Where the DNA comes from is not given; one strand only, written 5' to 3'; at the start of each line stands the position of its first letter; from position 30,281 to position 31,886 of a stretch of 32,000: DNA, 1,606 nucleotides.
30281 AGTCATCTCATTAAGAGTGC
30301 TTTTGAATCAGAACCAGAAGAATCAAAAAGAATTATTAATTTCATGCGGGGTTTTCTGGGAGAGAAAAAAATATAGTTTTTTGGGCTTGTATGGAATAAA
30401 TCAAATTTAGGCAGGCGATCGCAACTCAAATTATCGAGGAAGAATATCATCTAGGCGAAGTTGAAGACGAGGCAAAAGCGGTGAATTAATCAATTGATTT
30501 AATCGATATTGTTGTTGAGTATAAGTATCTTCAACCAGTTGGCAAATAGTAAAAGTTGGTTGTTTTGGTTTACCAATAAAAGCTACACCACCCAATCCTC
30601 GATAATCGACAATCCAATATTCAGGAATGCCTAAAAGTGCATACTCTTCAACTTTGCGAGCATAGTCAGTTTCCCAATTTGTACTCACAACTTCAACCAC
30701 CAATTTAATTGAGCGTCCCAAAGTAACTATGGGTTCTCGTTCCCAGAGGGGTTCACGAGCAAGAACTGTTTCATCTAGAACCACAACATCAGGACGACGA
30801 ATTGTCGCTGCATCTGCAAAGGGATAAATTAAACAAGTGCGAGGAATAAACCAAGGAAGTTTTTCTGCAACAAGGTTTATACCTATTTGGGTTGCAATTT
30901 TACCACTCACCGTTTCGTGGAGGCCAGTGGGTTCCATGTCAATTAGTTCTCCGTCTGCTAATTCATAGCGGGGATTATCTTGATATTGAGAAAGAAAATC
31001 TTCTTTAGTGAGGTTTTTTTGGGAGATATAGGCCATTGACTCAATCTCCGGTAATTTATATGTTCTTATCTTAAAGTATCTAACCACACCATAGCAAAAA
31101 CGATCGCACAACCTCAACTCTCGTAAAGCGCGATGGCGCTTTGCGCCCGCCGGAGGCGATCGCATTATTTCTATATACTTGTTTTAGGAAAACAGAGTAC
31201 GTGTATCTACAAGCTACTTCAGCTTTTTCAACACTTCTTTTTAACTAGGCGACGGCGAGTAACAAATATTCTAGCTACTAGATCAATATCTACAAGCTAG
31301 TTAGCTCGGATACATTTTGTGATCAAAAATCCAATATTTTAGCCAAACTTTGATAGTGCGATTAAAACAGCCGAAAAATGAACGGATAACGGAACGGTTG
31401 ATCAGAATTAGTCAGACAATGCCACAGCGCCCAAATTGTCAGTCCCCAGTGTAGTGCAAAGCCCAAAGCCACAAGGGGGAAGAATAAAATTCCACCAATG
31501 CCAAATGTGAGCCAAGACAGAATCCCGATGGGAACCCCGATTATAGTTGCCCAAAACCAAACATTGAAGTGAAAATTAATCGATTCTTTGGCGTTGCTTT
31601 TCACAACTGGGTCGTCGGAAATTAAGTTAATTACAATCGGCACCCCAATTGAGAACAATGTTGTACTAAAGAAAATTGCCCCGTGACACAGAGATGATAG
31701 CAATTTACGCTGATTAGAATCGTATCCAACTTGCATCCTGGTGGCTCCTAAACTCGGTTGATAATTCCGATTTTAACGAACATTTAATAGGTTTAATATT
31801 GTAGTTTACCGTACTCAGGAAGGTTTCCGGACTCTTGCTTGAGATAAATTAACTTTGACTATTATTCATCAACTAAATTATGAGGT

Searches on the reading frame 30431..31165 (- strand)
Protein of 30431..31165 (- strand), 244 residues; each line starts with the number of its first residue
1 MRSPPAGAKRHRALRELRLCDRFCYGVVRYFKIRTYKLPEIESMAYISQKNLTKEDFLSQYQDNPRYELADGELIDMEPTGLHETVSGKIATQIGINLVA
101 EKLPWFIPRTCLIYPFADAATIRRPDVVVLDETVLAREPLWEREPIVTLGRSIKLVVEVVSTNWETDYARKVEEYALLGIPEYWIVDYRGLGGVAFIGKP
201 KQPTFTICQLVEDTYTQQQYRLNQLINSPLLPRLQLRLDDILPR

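Call 6: search_protein_families(library=pfam, proteins=[window:30431-31165:-], max_evalue=0.1)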
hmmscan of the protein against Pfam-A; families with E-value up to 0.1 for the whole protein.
window:30431-31165:- (244 aa): 1 family
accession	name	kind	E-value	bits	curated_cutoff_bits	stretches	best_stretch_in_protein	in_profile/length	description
PF05685.18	Uma2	-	1.9e-33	115.8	27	1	55-238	2-171/172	Putative restriction endonuclease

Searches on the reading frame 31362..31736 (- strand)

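Call 6: search_protein_families(library=pfam, proteins=[window:31362-31736:-], max_evalue=0.1)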
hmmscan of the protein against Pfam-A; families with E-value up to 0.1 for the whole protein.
window:31362-31736:- (124 aa): 1 family
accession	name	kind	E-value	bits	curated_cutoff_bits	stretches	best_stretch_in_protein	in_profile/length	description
PF09685.15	DUF4870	-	6.8e-22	77.9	25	1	11-124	2-107/107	Domain of unknown function (DUF4870)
